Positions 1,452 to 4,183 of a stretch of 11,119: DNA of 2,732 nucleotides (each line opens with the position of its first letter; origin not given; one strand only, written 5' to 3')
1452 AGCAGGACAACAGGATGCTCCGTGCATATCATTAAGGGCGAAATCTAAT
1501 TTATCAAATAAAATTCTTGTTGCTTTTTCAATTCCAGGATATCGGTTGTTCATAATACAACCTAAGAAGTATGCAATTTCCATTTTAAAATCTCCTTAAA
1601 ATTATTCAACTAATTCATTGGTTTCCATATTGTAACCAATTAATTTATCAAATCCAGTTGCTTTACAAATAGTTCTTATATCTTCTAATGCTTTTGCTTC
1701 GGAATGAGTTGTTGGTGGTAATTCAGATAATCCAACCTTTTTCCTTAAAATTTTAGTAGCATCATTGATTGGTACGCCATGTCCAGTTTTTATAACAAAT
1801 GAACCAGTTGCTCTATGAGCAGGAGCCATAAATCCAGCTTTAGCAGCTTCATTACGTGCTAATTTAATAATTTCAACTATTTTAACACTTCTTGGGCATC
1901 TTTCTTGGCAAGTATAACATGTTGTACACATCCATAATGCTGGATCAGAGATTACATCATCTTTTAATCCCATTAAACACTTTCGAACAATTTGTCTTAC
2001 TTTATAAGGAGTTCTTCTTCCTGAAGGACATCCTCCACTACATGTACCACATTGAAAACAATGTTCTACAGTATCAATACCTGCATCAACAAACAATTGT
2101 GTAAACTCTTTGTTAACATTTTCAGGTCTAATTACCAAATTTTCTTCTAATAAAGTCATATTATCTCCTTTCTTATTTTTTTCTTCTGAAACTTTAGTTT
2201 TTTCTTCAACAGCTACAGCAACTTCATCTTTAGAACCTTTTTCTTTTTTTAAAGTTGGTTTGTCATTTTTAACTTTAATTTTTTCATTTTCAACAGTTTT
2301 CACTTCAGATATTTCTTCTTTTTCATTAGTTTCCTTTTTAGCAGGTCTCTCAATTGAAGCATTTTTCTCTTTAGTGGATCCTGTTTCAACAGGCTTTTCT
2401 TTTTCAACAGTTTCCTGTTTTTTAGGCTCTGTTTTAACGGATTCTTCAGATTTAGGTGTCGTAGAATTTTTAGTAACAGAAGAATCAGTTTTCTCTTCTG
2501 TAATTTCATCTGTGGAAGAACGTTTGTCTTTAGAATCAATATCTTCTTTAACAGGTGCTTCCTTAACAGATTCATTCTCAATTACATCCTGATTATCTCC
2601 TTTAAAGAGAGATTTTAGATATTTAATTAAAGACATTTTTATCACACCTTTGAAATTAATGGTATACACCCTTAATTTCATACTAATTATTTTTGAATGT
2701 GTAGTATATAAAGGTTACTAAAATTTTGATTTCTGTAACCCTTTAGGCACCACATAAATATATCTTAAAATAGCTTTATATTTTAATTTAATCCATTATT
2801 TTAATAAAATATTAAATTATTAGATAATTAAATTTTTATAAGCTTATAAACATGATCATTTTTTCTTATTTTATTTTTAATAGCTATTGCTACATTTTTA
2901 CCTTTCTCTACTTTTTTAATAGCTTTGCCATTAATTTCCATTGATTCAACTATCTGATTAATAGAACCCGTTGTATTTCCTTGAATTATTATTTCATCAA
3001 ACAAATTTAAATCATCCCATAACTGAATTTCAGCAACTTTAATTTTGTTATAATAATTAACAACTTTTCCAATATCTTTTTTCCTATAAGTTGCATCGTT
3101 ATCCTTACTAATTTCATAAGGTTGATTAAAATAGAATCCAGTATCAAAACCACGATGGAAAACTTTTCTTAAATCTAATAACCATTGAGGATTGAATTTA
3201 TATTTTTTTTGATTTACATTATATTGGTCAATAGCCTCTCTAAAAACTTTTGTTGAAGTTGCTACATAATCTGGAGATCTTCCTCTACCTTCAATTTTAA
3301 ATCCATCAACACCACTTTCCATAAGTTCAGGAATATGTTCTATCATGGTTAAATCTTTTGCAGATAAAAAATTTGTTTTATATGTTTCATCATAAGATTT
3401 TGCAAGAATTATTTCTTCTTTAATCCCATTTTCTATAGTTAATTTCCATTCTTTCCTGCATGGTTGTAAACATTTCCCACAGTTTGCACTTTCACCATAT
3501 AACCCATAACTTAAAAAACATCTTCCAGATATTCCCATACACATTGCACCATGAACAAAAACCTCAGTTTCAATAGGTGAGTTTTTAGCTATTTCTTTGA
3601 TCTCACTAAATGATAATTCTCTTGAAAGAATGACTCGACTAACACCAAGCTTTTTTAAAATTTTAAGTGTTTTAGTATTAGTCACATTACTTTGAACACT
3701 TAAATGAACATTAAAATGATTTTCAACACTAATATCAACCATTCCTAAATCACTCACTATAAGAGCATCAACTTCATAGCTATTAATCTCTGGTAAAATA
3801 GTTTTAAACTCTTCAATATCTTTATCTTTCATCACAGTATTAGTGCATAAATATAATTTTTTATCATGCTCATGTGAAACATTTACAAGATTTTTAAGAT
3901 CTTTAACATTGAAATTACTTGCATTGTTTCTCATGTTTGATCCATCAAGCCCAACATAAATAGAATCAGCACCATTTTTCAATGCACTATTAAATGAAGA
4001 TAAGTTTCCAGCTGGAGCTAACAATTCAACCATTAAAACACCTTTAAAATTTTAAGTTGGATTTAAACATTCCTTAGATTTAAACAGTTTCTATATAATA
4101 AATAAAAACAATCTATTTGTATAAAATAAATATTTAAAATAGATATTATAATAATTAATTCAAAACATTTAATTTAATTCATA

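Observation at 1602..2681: HdrC is fused to a long K/E/T-rich disordered N-terminal extension, with an internal SD/ATG that could produce a canonical short isoform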

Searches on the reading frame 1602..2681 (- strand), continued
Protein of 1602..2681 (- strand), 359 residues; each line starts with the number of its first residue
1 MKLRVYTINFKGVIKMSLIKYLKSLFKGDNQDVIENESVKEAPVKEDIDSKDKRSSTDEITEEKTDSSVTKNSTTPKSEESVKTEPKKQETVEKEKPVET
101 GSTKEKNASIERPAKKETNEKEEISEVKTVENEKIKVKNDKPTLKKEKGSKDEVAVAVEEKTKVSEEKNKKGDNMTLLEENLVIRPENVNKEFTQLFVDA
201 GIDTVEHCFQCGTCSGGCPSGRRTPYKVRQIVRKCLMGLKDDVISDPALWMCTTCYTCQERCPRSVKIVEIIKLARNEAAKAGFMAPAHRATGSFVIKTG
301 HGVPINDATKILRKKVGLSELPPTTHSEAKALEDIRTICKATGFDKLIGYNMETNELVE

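Call 31: find_homologous_proteins(query=L082:3974-4831:+)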
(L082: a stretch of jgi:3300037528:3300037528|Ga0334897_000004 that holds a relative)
Query L082:3974-4831:+ (285 aa): 2444 proteins with E <= 0.001 among 3671 candidates; the best 120 are listed.
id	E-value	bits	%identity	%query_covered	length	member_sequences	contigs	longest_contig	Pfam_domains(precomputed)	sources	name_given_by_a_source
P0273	1.9e-181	619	100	100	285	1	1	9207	PF12838.13,PF13534.12,PF13237.12,PF13183.12,PF13187.12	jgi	-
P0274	2.2e-181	619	100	99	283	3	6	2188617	PF12838.13,PF13534.12,PF13237.12,PF13183.12,PF13187.12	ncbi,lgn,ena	-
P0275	1.4e-146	505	82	100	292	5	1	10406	PF12838.13,PF13534.12,PF13237.12,PF13183.12,PF13187.12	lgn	-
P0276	2.2e-145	501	81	100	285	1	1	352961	PF12838.13,PF13534.12,PF13237.12,PF13183.12,PF13187.12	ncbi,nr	ncbi:MAG: CoB--CoM heterodisulfide reductase subunit C [Methanobacteriaceae archaeon]|nr:CoB--CoM he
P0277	2.5e-143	494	80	99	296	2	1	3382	PF12838.13,PF13534.12,PF13237.12,PF13183.12,PF13187.12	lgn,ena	-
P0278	1.4e-139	482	83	99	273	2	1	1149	PF12838.13,PF13534.12,PF13237.12,PF13183.12,PF13187.12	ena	-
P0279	7.3e-137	473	77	100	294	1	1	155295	PF12838.13,PF13534.12,PF13237.12,PF13183.12,PF13187.12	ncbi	ncbi:MAG: CoB--CoM heterodisulfide reductase subunit C [Methanomicrobiales archaeon]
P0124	4.1e-120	418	100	65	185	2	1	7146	PF12838.13,PF13534.12,PF13237.12,PF13183.12,PF13187.12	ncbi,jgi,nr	ncbi:MAG: CoB--CoM heterodisulfide reductase subunit C [Methanobacteriaceae archaeon]|nr:CoB--CoM he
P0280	8.0e-112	391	67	91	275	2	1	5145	PF12838.13,PF13534.12,PF13237.12,PF13183.12,PF13187.12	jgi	-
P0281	1.3e-111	390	66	99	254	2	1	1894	PF12838.13,PF13534.12,PF13237.12,PF13183.12,PF13187.12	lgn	-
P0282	8.0e-107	375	60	100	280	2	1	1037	PF12838.13,PF13534.12,PF13237.12,PF13183.12,PF13187.12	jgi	jgi:heterodisulfide reductase subunit C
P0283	5.9e-106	372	64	100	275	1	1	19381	PF12838.13,PF13534.12,PF13237.12,PF13183.12,PF13187.12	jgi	jgi:heterodisulfide reductase subunit C2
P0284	8.5e-106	371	60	100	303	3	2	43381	PF13534.12,PF13237.12,PF13183.12,PF13187.12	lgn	-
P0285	9.2e-106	371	79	69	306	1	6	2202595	PF12838.13,PF13534.12,PF13237.12,PF13183.12,PF13187.12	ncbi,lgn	ncbi:hypothetical protein JCM15415_13330 [Methanobacterium movens]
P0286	1.6e-105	370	79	69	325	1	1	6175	PF12838.13,PF13534.12,PF13237.12,PF13183.12,PF13187.12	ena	-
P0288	2.0e-105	370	79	69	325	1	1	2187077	PF12838.13,PF13534.12,PF13237.12,PF13183.12,PF13187.12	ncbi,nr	ncbi:CoB--CoM heterodisulfide reductase subunit C [Methanobacterium alkalithermotolerans]|nr:CoB--Co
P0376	6.1e-99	349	79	65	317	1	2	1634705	PF13534.12,PF13237.12,PF13183.12,PF13187.12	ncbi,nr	ncbi:CoB--CoM heterodisulfide reductase subunit C [Methanothermobacter marburgensis]|nr:CoB--CoM het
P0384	1.2e-98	348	74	66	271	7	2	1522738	PF12838.13,PF13534.12,PF13237.12,PF13183.12,PF13187.12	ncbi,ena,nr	ncbi:CoB-CoM heterodisulfide reductase, subunit C [Methanothermobacter sp. MT-2]|nr:CoB-CoM heterodi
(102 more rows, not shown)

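Call 42: find_encoding_contigs(protein=P0376, flank=2500, max_places=1)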
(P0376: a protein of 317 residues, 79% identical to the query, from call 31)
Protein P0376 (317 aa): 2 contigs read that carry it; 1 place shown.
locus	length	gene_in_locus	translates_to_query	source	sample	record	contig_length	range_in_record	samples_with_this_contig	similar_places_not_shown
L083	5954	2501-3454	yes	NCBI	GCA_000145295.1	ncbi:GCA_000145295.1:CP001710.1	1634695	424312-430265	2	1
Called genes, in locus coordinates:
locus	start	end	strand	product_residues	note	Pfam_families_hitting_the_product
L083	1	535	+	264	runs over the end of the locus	PF00590:TP_methylase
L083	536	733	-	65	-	-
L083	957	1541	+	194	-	PF01209:Ubie_methyltran, PF01269:Fibrillarin (weak), PF13847:Methyltransf_31, PF08241:Methyltransf_11, PF08242:Methyltransf_12 (weak), PF13649:Methyltransf_25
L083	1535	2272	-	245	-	PF01702:TGT (weak)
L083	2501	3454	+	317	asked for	PF13183:Fer4_8, PF13187:Fer4_9, PF13237:Fer4_10, PF13534:Fer4_17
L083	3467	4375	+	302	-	PF02754:CCG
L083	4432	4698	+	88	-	PF05370:DUF749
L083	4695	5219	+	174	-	PF23100:DUF2096_N, PF09869:KH_DUF2096_C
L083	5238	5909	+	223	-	PF00149:Metallophos, PF12850:Metallophos_2, PF14582:Metallophos_3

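Call 43: find_encoding_contigs(protein=P0288, flank=2500, max_places=1)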
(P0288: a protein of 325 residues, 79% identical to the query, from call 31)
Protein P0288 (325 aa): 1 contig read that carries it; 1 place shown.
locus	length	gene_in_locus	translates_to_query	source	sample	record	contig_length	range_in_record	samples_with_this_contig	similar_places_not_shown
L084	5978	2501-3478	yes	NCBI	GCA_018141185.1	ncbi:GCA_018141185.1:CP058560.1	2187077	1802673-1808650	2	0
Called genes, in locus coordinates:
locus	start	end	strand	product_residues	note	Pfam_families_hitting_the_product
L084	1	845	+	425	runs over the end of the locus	PF12679:ABC2_membrane_2, PF12698:ABC2_membrane_3, PF01061:ABC2_membrane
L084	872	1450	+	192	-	PF05175:MTS, PF01209:Ubie_methyltran, PF05148:Methyltransf_8 (weak), PF13847:Methyltransf_31, PF13649:Methyltransf_25, PF08241:Methyltransf_11, PF08242:Methyltransf_12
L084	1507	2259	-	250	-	PF01702:TGT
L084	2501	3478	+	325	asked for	PF12838:Fer4_7 (faint), PF13183:Fer4_8, PF13237:Fer4_10, PF13187:Fer4_9, PF13534:Fer4_17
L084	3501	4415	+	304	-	PF02754:CCG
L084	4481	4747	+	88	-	PF05370:DUF749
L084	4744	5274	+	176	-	PF23100:DUF2096_N, PF09869:KH_DUF2096_C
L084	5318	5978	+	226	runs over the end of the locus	PF00149:Metallophos, PF12850:Metallophos_2, PF14582:Metallophos_3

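Call 44: find_encoding_contigs(protein=P0384, flank=2500, max_places=1)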
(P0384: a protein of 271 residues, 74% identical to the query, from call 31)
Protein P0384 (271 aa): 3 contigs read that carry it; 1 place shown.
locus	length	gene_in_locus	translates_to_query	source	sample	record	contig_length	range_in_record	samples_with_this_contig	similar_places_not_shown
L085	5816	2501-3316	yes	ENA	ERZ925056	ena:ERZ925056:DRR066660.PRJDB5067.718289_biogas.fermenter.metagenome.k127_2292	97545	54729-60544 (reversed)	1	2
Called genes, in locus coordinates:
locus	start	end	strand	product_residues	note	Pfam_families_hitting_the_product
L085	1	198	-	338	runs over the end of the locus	PF18093:Trm5_N, PF25133:TYW2_N_2, PF02005:TRM, PF02475:TRM5-TYW2_MTfase, PF05175:MTS, PF06325:PrmA, PF01189:Methyltr_RsmB-F, PF13847:Methyltransf_31, +2 more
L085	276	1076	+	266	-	PF00590:TP_methylase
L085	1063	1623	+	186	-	PF00891:Methyltransf_2, PF03848:TehB, PF01209:Ubie_methyltran, PF05175:MTS, PF13847:Methyltransf_31, PF08241:Methyltransf_11, PF08242:Methyltransf_12, PF13649:Methyltransf_25, +4 more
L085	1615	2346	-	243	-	PF01702:TGT (weak)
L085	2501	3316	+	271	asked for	PF12838:Fer4_7 (faint), PF13183:Fer4_8, PF13237:Fer4_10, PF13187:Fer4_9, PF13534:Fer4_17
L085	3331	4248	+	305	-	PF02754:CCG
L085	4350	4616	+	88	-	PF05370:DUF749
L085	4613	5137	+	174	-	PF23100:DUF2096_N, PF09869:KH_DUF2096_C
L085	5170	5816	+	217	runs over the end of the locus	PF00149:Metallophos, PF12850:Metallophos_2, PF14582:Metallophos_3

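Call 48: search_protein_families(library=ncbifam, proteins=[window:1602-2636:-], max_evalue=1)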
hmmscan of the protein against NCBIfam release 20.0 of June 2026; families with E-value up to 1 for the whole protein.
window:1602-2636:- (344 aa): 26 families (the best 25 are shown)
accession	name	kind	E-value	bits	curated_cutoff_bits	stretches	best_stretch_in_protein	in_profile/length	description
TIGR03290.1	CoB_CoM_SS_C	equivalog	8.4e-69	230.1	160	1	190-333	1-144/144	CoB--CoM heterodisulfide reductase subunit C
NF038018.1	qmoC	equivalog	5.6e-18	65.5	300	1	177-266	4-93/360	quinone-interacting membrane-bound oxidoreductase complex subunit QmoC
NF041890.1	hdrC_Methbact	equivalog_domain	1.6e-17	63.7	270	1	188-269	26-106/192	ferredoxin:CoB-CoM heterodisulfide reductase subunit HdrC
NF041779.1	hetero_SS_HdrC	equivalog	7.8e-17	61.4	350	1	190-268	30-107/198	ferredoxin:CoB-CoM heterodisulfide reductase subunit HdrC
NF004898.0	PRK06259.1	equivalog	5e-09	35.3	385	1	156-296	122-248/488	fumarate reductase (CoM/CoB) subunit TfrB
NF008369.0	PRK11168.1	equivalog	9.7e-08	31.3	278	1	189-266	9-89/401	anaerobic glycerol-3-phosphate dehydrogenase subunit C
TIGR03379.1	glycerol3P_GlpC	equivalog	1.8e-07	30.3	279.9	1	189-264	3-81/397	anaerobic glycerol-3-phosphate dehydrogenase subunit GlpC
TIGR00314.1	cdhA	equivalog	6.1e-07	27.6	781.3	1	180-264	388-466/784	CO dehydrogenase/acetyl-CoA synthase complex subunit alpha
NF004616.0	PRK05950.1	subfamily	2.2e-06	27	228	2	231-264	200-233/238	succinate dehydrogenase iron-sulfur subunit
TIGR01945.1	rnfC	subfamily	0.00024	19.8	245.95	1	190-263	362-430/435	RnfABCDGE type electron transport complex subunit C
TIGR00384.1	dhsB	subfamily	0.00051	19.6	88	1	187-258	136-219/222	succinate dehydrogenase and fumarate reductase iron-sulfur protein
NF040864.1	HgcB_ferredoxin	equivalog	0.00066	19.5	99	1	184-206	37-59/93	mercury methylation ferredoxin HgcB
NF042952.1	MFR_FeS_SdhB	equivalog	0.00082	18.5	600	1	232-275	199-245/320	8-methylmenaquinol:fumarate reductase iron-sulfur subunit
NF010590.0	PRK13984.1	equivalog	0.0013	16.9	946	1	162-211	21-70/611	putative oxidoreductase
NF045663.1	diclust_near_Sec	equivalog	0.0014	16.8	530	1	36-273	148-391/759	pyridine nucleotide-disulfide oxidoreductase/dicluster-binding protein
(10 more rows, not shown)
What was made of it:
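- On HdrC (CoB-CoM heterodisulfide reductase subunit C, TIGR03290): TIGR03290 scores 230.1 bits against a cutoff of 160, over residues 190-333 (call 48).
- Checked: TIGR03290 scores 230 bits against a cutoff of 160 (call 48).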

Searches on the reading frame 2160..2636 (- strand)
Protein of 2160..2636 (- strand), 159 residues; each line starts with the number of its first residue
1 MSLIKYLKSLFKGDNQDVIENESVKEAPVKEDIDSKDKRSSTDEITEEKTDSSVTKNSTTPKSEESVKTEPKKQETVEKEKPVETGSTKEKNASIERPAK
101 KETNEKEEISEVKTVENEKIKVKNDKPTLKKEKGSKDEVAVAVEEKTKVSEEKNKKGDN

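Call 48: search_protein_families(library=ncbifam, proteins=[window:2160-2636:-], max_evalue=1)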
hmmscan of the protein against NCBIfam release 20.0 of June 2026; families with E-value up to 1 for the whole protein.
window:2160-2636:- (159 aa): 0 families

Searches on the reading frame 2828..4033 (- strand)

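Call 4: search_protein_families(library=pfam, proteins=[window:2828-4033:-], max_evalue=0.01)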
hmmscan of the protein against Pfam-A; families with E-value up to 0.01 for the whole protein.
window:2828-4033:- (401 aa): 2 families
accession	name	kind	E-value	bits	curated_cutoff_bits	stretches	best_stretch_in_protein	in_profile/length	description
PF01136.24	Peptidase_U32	-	1e-78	264.3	22.4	1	74-305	2-231/233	Peptidase family U32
PF14578.12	GTP_EFTU_D4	-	0.0028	18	23.8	1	351-389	40-74/86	Elongation factor Tu domain 4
